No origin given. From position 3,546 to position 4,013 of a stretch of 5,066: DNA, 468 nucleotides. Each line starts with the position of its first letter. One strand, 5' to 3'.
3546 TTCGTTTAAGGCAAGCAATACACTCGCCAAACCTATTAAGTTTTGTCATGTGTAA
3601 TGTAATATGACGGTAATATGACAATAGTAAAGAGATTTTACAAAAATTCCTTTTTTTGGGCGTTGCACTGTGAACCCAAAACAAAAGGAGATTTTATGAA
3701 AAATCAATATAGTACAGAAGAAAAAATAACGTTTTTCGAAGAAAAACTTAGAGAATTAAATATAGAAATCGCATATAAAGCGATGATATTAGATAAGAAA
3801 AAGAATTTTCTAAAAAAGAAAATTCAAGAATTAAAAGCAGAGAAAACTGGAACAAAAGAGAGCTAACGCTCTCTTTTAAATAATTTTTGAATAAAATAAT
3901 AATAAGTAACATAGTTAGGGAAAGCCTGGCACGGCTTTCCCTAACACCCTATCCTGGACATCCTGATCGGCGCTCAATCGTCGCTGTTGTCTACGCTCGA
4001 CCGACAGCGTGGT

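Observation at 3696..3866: Opposite-strand 56-codon ORF with canonical SD and its own terminator: possible ambisense microvirus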

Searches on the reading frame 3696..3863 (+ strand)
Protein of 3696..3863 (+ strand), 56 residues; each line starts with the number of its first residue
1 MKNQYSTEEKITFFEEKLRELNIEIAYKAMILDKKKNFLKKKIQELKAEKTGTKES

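Call 9: find_homologous_proteins(query=window:3696-3863:+, max_evalue=10)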
Query seq(56 aa) (56 aa): 1 proteins with E <= 10 among 1 candidates.
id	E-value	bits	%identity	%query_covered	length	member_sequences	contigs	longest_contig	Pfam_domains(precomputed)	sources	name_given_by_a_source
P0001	5.3e-25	102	100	100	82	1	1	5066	-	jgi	-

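Call 32: search_protein_representatives(protein=window:3696-3863:+)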
Query: 56 residues. Proteins with E-value up to 0.001 (for the whole library): 4; up to 1e-10: 1; up to 1e-30: 0. The best 4 are listed.
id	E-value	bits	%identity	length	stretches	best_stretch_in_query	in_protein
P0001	1.7e-25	102.3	100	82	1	1-56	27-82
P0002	3.9e-05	39.4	40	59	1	2-56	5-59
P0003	8.1e-05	38.4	44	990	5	10-41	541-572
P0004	3.9e-04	36.3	40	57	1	1-55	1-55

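Call 34: find_encoding_contigs(protein=P0002, flank=6000, max_places=6)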
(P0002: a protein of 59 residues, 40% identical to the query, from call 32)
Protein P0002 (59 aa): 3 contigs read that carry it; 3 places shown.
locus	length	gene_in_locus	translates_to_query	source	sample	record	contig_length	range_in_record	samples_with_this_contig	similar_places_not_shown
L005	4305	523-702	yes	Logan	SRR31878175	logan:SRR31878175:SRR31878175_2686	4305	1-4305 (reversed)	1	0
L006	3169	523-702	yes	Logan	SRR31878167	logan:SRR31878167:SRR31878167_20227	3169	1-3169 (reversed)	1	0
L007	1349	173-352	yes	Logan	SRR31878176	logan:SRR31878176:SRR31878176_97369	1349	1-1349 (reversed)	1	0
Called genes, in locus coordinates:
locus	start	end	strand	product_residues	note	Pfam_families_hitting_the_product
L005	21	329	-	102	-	PF20577:Phage_ORF5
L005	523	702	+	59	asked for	-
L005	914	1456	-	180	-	PF09675:Chlamy_scaf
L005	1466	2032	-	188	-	-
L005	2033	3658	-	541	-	PF02305:Phage_F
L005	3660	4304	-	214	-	?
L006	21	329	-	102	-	PF20577:Phage_ORF5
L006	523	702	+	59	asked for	-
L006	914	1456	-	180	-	PF09675:Chlamy_scaf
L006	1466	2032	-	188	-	-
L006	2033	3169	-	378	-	?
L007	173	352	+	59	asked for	-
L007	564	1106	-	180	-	PF09675:Chlamy_scaf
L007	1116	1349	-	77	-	?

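Call 35: find_encoding_contigs(protein=P0004, flank=6000, max_places=6)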
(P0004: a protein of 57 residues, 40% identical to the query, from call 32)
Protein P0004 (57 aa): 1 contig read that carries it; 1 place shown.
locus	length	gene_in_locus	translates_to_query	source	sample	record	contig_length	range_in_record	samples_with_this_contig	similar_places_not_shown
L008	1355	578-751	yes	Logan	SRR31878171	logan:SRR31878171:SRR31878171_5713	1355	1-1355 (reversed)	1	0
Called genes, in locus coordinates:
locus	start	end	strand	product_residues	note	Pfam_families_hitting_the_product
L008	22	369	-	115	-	PF20577:Phage_ORF5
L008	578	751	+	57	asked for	-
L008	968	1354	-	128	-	?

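Call 39: find_homologous_proteins(query=A2, max_evalue=1)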
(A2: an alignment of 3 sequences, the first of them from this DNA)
Query A2 (3 sequences) (56 aa, profile of the alignment): 3 proteins with E <= 1 among 19 candidates.
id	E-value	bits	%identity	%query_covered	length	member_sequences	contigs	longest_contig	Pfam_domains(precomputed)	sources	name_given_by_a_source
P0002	3.9e-26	109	40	98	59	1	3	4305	-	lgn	-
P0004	2.4e-25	106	40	98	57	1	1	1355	-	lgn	-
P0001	2.2e-24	103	100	100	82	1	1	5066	-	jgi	-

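Call 51: predict_structure(alignment_id=A2)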
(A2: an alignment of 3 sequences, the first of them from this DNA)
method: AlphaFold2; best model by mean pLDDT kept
length: 56 residues; sequences in the alignment: 3
mean_pLDDT: 90.1   pTM: 0.59
mean pLDDT of the five models: 90.1, 89.8, 89.5, 88.7, 87.9
residues with pLDDT >= 90: 44; 70-90: 4; 50-70: 6; < 50: 2
segments of 3 or more residues with pLDDT < 50: none
pLDDT, mean of each block of 10 residues (from residue 1): 79 98 98 98 95 60
secondary structure, 60 per line:
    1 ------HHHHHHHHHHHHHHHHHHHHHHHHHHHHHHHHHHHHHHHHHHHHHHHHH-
elements in order: H7-55

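Call 52: search_protein_families(library=phrogs, max_evalue=1, proteins=[window:3696-3863:+, P0002, P0004])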
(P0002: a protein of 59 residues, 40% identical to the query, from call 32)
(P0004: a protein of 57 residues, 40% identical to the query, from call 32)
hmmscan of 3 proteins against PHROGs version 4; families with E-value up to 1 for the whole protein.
seq(56 aa): 2 families
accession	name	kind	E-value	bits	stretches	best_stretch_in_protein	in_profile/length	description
phrog_8692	-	unknown function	0.069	14.3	1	10-50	79-118/125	-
phrog_6631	-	unknown function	0.19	12.2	1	5-50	49-94/251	-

P0002 (59 aa): 4 families
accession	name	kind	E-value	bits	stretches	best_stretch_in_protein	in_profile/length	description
phrog_10610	-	unknown function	0.0073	17.5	1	7-58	13-64/68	-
phrog_32506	-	unknown function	0.1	13.9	1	5-53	10-57/86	-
phrog_29173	-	unknown function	0.11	13.8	0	35-53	15-33/62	-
phrog_22085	-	unknown function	0.23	12.9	1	19-52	19-54/61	-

P0004 (57 aa): 1 family
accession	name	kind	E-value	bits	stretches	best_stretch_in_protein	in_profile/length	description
phrog_19501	-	unknown function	0.16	13.2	0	25-49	8-32/79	-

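Call 53: search_protein_families(library=pfam, max_evalue=1, proteins=[window:3696-3863:+, P0002, P0004])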
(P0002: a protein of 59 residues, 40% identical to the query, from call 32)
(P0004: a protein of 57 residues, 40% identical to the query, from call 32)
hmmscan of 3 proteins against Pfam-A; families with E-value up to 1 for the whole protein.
seq(56 aa): 1 family
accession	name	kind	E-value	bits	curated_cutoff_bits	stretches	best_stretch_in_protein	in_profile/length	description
PF04102.17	SlyX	-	0.059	14.5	30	1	8-51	9-52/67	SlyX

P0002 (59 aa): 2 families
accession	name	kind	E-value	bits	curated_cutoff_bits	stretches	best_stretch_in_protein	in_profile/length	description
PF24627.1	PUMA_CC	-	0.048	14.1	30.1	1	5-52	21-72/74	PUMA coiled-coil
PF06086.17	Pox_A30L_A26L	-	0.12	12.5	23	1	4-34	149-178/220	Orthopoxvirus A26L/A30L protein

P0004 (57 aa): 4 families
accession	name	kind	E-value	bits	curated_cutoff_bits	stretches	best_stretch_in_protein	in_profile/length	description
PF15905.10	HMMR_N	-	0.011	15.7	30.1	1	7-53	249-295/330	Hyaluronan mediated motility receptor N-terminal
PF04210.18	MtrG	-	0.072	13.4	27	0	5-18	20-33/64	Tetrahydromethanopterin S-methyltransferase, subunit G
PF22614.2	Slo-like_RCK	-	0.087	12.9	24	1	9-48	15-54/119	Calcium-activated potassium channel slowpoke-like RCK domain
PF16360.10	GTP-bdg_M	-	0.28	12.2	29.5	0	23-55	45-77/79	GTP-binding GTPase Middle Region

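Call 54: search_dna_similar(query=window:3696-3863:+, collection=phages, mode=protein, max_evalue=10, max_rows=20)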
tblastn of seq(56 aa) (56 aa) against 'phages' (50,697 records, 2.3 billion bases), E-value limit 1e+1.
No match.

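Call 79: search_solved_structures(query=A2, max_evalue=10)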
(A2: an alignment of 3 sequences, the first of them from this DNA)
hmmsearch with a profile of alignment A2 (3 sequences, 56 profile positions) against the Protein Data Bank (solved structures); distinct sequences matched with E-value up to 10: 6.
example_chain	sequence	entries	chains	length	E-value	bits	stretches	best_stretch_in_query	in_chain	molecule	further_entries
6egn_A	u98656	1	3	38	0.16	15.5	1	18-47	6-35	Hg(II)(GRAND CoilSerL16CL19(DLE))3-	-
7n2y_A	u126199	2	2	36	0.19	15.3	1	18-47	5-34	Apo-(GRAND CoilSerL16CL23C)3 | Pb(II)2-(GRAND CoilSerL16CL23C)3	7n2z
6egl_A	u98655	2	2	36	0.19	15.3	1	18-47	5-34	Apo-(GRAND CoilSerL12(DLE)L16C)3 | Apo-(GRAND CoilSerL16CL19(DLE))3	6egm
6mcd_A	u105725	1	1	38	0.29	14.7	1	18-47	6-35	Pb(II)(GRAND Coil Ser L12CL16A)-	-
4l9u_A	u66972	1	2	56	0.65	13.6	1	29-51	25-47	RAS guanyl-releasing protein 1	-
2zdi_C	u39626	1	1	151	1.7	12.3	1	6-49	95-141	Prefoldin subunit alpha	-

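Call 98: list_cluster_members(proteins=[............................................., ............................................, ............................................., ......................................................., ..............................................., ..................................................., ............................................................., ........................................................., P0002, P0004])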
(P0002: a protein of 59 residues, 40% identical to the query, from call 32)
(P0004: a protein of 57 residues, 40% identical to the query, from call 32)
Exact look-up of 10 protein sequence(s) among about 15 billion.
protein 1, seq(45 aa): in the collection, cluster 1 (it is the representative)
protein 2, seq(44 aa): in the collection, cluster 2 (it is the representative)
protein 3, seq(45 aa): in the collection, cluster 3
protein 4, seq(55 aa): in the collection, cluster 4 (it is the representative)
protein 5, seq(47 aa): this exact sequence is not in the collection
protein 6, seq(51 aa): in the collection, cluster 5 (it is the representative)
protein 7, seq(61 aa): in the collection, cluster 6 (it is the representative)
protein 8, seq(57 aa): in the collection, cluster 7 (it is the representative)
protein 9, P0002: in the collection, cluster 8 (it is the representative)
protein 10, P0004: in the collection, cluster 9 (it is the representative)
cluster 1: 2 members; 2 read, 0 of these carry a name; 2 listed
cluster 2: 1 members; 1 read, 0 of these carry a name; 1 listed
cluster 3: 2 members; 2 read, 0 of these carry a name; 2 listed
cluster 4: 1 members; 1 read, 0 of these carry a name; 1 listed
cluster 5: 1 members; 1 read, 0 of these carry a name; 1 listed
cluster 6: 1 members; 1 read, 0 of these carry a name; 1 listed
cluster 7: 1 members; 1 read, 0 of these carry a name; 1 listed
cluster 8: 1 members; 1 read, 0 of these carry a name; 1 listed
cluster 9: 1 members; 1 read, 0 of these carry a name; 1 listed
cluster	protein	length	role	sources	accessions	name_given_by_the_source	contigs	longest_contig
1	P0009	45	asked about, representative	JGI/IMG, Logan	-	-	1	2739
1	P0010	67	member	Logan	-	-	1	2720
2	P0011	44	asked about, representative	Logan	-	-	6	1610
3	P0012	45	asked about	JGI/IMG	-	-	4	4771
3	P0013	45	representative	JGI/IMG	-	-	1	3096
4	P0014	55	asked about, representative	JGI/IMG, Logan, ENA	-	-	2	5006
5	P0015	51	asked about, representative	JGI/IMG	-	-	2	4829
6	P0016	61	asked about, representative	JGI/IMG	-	-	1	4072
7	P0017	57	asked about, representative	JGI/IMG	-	-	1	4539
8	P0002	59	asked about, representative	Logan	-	-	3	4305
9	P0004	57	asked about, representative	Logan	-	-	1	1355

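Call 101: fold_search(model_id=the predicted structure, library=viral)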
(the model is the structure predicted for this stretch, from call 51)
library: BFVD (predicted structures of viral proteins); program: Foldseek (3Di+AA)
matches with E <= 10: 1; with E <= 0.001: 0
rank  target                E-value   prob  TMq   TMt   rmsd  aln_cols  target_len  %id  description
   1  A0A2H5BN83            8.0e+00  0.11  0.32  0.35   1.5        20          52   45  Uncharacterized protein [Klebsiella phage Menlow]

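Call 103: search_protein_families(library=ncbifam, max_evalue=1, proteins=[window:3696-3863:+, P0002, P0004])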
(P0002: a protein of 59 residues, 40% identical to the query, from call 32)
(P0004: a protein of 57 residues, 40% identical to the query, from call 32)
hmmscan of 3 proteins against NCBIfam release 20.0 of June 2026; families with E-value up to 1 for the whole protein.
seq(56 aa): 1 family
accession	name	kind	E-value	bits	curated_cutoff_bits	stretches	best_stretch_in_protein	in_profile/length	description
NF002556.0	PRK02119.1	equivalog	0.011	15.9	119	1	8-47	15-54/73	hypothetical protein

P0002 (59 aa): 1 family
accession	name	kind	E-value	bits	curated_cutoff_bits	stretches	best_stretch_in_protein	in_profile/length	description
NF052667.1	Tsi2_fam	equivalog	0.014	15.8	70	1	27-55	8-36/73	Tsi2 family anti-toxin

P0004 (57 aa): 2 families
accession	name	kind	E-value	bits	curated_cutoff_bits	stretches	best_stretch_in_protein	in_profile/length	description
NF040878.1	SE1561_fam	subfamily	0.036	14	40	1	32-53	8-29/46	SE1561 family protein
TIGR01149.1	mtrG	equivalog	0.21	11.5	50.65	0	3-18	20-35/70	tetrahydromethanopterin S-methyltransferase subunit MtrG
